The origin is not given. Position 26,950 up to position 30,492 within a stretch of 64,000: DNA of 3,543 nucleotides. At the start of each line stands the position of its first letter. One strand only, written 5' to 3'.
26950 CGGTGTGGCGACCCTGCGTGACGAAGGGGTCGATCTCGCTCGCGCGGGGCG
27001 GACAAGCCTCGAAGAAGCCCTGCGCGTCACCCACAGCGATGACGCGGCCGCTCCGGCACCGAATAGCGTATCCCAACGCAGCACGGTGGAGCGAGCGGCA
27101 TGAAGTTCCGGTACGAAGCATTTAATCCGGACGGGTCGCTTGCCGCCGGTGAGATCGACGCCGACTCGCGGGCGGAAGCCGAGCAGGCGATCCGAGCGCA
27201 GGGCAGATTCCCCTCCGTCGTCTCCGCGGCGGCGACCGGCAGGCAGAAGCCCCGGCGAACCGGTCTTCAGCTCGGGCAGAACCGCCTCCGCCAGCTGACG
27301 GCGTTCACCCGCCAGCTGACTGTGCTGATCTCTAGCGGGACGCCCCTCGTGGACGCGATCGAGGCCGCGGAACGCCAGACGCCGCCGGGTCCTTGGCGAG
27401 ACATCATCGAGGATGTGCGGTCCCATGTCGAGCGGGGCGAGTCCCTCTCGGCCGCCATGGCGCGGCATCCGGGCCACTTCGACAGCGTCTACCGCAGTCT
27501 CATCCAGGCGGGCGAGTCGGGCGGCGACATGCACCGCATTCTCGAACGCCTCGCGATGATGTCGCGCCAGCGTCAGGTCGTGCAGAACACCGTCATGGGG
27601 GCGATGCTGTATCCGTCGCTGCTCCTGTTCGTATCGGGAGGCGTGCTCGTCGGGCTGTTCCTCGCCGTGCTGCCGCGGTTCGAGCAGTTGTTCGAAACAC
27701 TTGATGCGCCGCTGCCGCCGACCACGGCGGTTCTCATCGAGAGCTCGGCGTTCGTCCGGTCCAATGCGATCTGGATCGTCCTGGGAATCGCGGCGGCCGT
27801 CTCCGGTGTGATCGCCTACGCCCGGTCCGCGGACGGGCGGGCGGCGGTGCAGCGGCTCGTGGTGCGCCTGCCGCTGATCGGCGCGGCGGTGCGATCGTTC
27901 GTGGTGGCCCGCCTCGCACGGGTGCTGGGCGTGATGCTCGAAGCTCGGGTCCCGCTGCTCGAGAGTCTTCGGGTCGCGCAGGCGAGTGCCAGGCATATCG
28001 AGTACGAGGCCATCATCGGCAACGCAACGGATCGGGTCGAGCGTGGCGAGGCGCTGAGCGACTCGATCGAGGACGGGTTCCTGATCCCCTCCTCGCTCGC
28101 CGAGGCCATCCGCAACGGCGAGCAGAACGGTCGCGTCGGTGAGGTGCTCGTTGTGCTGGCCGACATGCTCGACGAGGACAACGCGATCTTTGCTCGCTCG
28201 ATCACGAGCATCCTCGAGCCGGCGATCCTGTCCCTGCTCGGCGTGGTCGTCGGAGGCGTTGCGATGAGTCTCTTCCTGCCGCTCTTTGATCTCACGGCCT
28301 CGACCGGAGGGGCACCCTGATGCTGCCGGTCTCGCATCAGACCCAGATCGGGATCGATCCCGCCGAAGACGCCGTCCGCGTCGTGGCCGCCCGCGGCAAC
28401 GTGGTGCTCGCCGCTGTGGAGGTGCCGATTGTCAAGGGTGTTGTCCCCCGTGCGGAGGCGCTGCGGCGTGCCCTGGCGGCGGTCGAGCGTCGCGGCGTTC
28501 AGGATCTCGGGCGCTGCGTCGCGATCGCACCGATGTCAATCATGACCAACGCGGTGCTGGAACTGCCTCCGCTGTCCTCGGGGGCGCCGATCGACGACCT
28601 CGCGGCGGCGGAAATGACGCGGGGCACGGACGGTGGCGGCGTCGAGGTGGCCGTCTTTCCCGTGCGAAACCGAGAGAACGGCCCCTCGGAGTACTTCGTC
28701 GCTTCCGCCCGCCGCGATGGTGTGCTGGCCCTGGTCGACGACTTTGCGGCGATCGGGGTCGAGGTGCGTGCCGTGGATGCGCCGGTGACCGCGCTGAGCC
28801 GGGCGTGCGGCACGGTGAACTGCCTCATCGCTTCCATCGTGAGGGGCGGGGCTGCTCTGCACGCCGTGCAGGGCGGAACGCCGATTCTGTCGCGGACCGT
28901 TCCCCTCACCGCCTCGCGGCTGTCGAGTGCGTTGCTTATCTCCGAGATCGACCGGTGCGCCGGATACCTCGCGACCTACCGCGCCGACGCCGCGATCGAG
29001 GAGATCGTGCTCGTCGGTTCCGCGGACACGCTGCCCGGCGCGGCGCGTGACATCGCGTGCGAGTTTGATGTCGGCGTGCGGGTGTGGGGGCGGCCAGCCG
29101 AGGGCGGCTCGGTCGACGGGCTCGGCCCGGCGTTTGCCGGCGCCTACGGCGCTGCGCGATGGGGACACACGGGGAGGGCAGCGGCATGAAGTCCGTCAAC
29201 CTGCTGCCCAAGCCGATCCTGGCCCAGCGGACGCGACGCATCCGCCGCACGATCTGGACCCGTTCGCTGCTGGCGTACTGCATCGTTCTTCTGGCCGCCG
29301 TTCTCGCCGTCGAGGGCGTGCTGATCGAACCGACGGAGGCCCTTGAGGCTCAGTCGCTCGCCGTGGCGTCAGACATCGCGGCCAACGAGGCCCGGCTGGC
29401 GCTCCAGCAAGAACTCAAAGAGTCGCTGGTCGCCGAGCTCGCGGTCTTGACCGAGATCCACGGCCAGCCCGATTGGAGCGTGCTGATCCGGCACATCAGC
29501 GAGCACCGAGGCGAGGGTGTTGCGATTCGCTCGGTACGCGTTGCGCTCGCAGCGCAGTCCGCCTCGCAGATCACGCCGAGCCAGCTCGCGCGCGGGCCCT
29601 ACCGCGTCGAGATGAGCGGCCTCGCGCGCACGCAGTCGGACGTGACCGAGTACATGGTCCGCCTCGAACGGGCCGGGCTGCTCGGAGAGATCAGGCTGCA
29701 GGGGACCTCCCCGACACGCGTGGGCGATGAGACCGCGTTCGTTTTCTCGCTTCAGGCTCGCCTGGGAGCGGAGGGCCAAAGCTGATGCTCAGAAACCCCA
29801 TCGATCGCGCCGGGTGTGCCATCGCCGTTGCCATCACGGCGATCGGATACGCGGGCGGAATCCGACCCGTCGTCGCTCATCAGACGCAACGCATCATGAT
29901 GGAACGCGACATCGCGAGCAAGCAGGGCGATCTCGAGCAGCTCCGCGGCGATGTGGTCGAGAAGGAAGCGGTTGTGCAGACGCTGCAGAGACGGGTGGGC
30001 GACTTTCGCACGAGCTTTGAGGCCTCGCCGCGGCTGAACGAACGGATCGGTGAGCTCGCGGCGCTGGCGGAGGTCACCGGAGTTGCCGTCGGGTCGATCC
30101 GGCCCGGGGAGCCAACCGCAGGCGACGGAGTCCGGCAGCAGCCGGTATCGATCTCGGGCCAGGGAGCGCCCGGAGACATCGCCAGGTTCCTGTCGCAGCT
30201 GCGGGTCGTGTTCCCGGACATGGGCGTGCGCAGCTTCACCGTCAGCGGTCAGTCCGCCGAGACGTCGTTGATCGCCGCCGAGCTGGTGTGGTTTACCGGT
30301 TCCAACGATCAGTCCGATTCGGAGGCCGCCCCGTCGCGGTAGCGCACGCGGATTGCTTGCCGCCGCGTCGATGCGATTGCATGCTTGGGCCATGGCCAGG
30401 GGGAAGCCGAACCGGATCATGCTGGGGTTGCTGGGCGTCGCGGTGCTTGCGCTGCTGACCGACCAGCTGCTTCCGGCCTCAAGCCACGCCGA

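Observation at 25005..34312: Secretin-less hybrid of T2SS, MSHA and type IVa pilus components in one tightly packed 12-gene block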

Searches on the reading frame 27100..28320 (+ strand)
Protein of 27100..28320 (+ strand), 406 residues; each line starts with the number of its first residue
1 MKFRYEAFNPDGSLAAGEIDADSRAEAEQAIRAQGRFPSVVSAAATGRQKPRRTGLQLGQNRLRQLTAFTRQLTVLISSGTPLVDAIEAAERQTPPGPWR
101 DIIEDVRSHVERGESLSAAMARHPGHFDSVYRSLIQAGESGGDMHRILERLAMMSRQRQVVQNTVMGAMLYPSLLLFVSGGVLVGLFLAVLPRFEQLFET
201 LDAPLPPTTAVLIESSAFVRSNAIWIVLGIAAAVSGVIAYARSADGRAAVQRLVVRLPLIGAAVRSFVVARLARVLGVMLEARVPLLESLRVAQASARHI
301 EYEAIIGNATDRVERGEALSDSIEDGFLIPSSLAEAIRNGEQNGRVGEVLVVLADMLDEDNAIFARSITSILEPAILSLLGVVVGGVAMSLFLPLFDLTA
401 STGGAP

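Call 6: search_protein_families(library=pfam, max_evalue=0.1, proteins=[window:27100-28320:+])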
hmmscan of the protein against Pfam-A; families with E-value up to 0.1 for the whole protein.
window:27100-28320:+ (406 aa): 2 families
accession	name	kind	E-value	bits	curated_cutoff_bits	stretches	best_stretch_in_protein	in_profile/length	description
PF00482.28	T2SSF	-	2.2e-51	173.5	25.2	2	69-192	1-125/125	Type II secretion system (T2SS), protein F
PF18486.7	PUB_1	-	0.012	15.9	31.2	1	195-223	31-60/64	PNGase/UBA- or UBX-containing domain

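Call 10: search_protein_families(library=ncbifam, max_evalue=0.1, proteins=[window:27100-28320:+])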
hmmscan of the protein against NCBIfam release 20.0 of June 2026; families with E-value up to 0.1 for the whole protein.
window:27100-28320:+ (406 aa): 6 families
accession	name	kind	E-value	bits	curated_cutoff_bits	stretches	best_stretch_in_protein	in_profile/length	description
TIGR02120.1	GspF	equivalog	8.8e-95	318.3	424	1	3-399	1-398/401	type II secretion system inner membrane protein GspF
NF052607.1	T4PiliAsmPilCThrm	equivalog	1e-69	235.6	700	1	3-398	4-400/406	type IV pilus assembly protein PilC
NF052606.1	T4PiliAsmPilCMyx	equivalog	1.3e-65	221.8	700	1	3-399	22-415/419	type IV pilus assembly protein PilC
NF007861.0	PRK10573.1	equivalog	1.1e-63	215.7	401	1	3-401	7-397/401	protein transport protein HofC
NF047826.1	T3SSXpsF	equivalog_domain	7.7e-63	212.7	650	1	2-403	3-405/405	type II secretion system protein XpsF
NF041012.2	T4P_ComGB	equivalog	7.4e-37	127.4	240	1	67-398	4-330/332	competence type IV pilus assembly protein ComGB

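Call 101: find_encoding_contigs(protein=window:27100-28320:+, flank=10000, max_places=3)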
Protein window:27100-28320:+ (406 aa): 2 contigs read that carry it; 1 place shown.
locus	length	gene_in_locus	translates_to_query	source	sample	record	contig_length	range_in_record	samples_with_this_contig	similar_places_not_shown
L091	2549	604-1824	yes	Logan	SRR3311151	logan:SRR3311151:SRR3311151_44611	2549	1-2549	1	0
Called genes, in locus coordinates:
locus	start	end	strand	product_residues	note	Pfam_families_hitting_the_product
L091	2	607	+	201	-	?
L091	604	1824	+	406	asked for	PF28597:T2SSF_N, PF00482:T2SSF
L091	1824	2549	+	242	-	?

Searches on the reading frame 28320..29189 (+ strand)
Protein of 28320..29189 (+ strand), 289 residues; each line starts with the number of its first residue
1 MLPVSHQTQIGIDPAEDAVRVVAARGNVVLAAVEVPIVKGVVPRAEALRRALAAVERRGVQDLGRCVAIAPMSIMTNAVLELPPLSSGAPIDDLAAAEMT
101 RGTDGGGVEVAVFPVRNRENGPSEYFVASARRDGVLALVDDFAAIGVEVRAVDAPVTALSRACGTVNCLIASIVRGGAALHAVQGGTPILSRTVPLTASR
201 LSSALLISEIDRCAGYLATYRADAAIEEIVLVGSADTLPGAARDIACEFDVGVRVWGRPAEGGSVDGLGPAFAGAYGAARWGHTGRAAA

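Call 6: search_protein_families(library=pfam, max_evalue=0.1, proteins=[window:28320-29189:+])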
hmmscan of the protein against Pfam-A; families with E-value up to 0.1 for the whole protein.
window:28320-29189:+ (289 aa): 1 family
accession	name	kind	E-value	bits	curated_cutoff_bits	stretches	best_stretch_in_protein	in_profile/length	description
PF11104.14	PilM_2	-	0.015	14.7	27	0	123-167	126-170/340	Type IV pilus assembly protein PilM;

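Call 10: search_protein_families(library=ncbifam, max_evalue=0.1, proteins=[window:28320-29189:+])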
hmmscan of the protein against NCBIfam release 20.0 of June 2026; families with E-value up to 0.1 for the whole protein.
window:28320-29189:+ (289 aa): 0 families

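Call 21: search_solved_structures(query=A1, max_evalue=1)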
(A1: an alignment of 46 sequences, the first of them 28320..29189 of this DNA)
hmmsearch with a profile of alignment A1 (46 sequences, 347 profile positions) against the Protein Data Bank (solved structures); distinct sequences matched with E-value up to 1: 36.
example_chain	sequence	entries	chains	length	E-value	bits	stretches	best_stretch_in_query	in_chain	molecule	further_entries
3jc8_Ma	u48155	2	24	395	1.2e-30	110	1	10-345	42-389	Type IV pilus biogenesis protein PilM | PilM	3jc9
2ych_A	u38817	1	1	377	1.8e-28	102.9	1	4-345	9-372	COMPETENCE PROTEIN PILM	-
5eox_A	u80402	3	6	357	2.5e-28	102.4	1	4-344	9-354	Type 4 fimbrial biogenesis protein PilM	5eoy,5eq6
5eou_A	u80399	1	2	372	2.8e-28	102.2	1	4-344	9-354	Type 4 fimbrial biogenesis protein PilM,Type 4 fimbrial biogenesis protein PilN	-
7q6g_A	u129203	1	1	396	5.4e-08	35.5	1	135-341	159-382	Cell division protein FtsA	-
4cze_A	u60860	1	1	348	1.8e-06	30.5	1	153-315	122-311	ROD SHAPE-DETERMINING PROTEIN MREB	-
7q6d_A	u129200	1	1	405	4.1e-06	29.3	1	135-341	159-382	Cell division protein FtsA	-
4czl_A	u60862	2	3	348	7.8e-05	25.1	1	146-315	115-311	ROD SHAPE-DETERMINING PROTEIN MREB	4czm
4czf_A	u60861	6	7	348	8.6e-05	25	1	146-315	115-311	ROD SHAPE-DETERMINING PROTEIN MREB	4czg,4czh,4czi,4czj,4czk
7q6f_A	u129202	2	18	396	0.00029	23.3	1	137-341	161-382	Cell division protein FtsA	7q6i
8grq_D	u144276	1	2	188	0.025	16.9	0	231-294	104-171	H2B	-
1e4f_T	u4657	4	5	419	0.054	15.8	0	178-340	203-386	CELL DIVISION PROTEIN FTSA | CELL DIVISION PROTEIN FTSA, PUTATIVE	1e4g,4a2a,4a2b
5ljw_A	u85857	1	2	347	0.088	15.1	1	244-307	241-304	Actin-like ATPase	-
2rrn_A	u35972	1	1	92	0.12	14.7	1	52-96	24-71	Probable SecDF protein-export membrane protein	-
6nhk_A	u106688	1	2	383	0.17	14.2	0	251-342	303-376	Stress-70 protein, mitochondrial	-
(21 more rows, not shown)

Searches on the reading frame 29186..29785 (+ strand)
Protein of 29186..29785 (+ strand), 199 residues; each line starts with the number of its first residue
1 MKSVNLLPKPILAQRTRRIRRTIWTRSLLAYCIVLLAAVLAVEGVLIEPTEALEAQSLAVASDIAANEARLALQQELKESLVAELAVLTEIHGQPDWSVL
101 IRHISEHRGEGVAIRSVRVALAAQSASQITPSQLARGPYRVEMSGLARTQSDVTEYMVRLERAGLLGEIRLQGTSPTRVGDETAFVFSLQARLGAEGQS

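Call 6: search_protein_families(library=pfam, max_evalue=0.1, proteins=[window:29186-29785:+])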
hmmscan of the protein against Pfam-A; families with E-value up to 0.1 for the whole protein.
window:29186-29785:+ (199 aa): 1 family
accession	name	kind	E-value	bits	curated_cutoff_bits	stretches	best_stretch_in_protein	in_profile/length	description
PF05137.18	PilN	-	3.5e-05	24.2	22.8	1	140-193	25-78/78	Fimbrial assembly protein (PilN)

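Call 10: search_protein_families(library=ncbifam, max_evalue=0.1, proteins=[window:29186-29785:+])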
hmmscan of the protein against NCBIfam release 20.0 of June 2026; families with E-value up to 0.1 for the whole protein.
window:29186-29785:+ (199 aa): 0 families

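Call 22: search_solved_structures(query=A2, max_evalue=1)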
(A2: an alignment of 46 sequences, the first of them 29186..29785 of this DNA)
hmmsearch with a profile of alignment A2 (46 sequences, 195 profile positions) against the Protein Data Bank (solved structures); distinct sequences matched with E-value up to 1: 34.
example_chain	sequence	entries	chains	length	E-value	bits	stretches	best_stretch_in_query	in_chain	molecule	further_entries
3jc8_Na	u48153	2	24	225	0.00092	22.2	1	1-154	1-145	PilN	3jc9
8u1a_A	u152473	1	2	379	0.02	17.8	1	34-89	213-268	Designed Near Infrared Fluorescent Protein MC7BP34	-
9lng_B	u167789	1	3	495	0.02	17.8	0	26-84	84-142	Fusion glycoprotein F0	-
2x7a_A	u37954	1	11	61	0.023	17.6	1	42-91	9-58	BONE MARROW STROMAL ANTIGEN 2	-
5evm_A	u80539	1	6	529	0.025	17.5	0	26-84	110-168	Fusion glycoprotein F0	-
4cgc_A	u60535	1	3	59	0.028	17.3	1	50-92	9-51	ECHINODERM MICROTUBULE-ASSOCIATED PROTEIN-LIKE 4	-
7cu3_B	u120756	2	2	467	0.043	16.7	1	33-112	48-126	Transmembrane protein FAM155A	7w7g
8do4_A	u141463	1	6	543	0.057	16.3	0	29-83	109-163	Fusion glycoprotein F0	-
8dmj_A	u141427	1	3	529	0.094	15.6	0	34-84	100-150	Fusion glycoprotein F0,Fusion glycoprotein F1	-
6nr8_4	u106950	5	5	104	0.13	15.1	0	52-87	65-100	Prefoldin subunit 4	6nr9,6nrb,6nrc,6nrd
5wb0_F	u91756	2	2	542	0.15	14.9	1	25-87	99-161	Fusion glycoprotein F0 | hMPV fusion protein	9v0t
8qox_B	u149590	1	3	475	0.15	14.9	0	52-91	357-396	Conserved membrane protein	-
4zry_A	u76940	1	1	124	0.2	14.6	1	45-96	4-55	Keratin, type I cytoskeletal 10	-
6z0l_B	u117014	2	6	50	0.22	14.4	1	47-85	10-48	Cys-N2 Strand | 'Cys-N2-SO3-' Strand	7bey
9tlq_A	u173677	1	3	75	0.24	14.3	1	64-117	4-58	Sc-apCC-2-BCL-xL-8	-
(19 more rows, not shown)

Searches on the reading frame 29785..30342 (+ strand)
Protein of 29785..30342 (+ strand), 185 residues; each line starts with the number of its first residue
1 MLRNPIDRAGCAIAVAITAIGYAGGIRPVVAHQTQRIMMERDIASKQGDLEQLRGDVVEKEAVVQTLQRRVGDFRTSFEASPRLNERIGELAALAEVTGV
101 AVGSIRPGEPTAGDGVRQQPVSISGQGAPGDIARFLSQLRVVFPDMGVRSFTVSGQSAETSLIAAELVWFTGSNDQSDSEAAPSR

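Call 6: search_protein_families(library=pfam, max_evalue=0.1, proteins=[window:29785-30342:+])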
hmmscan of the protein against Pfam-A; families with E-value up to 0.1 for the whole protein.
window:29785-30342:+ (185 aa): 1 family
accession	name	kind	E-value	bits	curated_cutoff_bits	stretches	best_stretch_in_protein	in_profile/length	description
PF16331.10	TolA_bind_tri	-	0.021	15.3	30.1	1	31-75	15-59/76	TolA binding protein trimerisation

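Call 10: search_protein_families(library=ncbifam, max_evalue=0.1, proteins=[window:29785-30342:+])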
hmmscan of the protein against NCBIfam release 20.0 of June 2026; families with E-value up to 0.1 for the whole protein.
window:29785-30342:+ (185 aa): 0 families

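Call 23: search_solved_structures(query=A3, max_evalue=1)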
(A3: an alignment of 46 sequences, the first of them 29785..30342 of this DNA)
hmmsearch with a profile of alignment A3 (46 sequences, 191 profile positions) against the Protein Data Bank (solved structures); distinct sequences matched with E-value up to 1: 47.
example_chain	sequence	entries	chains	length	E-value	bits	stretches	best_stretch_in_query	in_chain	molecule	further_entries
3jc8_Oa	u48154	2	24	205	8.3e-16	61.2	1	13-160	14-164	PilO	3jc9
2rjz_A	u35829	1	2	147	3.1e-05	26.8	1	62-175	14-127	PilO protein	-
5uvr_A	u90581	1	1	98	0.0044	19.7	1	96-175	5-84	PilO protein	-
9tlp_A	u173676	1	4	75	0.0075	19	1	56-105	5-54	Sc-apCC-2-BCL-xL-6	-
9tlq_A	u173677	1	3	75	0.013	18.2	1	56-105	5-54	Sc-apCC-2-BCL-xL-8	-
4c7n_B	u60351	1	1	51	0.015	18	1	38-82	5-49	SYNTHETIC ALPHA-HELIX, IM10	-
9tlt_A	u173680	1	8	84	0.016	17.9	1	56-96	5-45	Sc-apCC-2-KLHL20-4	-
6gbq_A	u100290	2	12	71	0.019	17.7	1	51-106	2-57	Polymerase cofactor VP35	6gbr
6b1t_Q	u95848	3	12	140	0.021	17.6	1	14-82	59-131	Hexon-interlacing protein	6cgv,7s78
7x5d_A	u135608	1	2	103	0.027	17.2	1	39-86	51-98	Lamin-A/C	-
9tls_A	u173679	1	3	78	0.045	16.4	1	47-86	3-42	Sc-apCC-2-KLHL20-3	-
9tln_A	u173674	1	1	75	0.063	16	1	56-105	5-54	Sc-apCC-2-BCL-xL-2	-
2klu_A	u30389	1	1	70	0.064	15.9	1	10-50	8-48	T-cell surface glycoprotein CD4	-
9szu_A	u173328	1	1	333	0.1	15.3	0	87-122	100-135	PLZ2.3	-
9tlo_A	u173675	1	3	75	0.11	15.1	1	56-102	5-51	Sc-apCC-2-BCL-xL-5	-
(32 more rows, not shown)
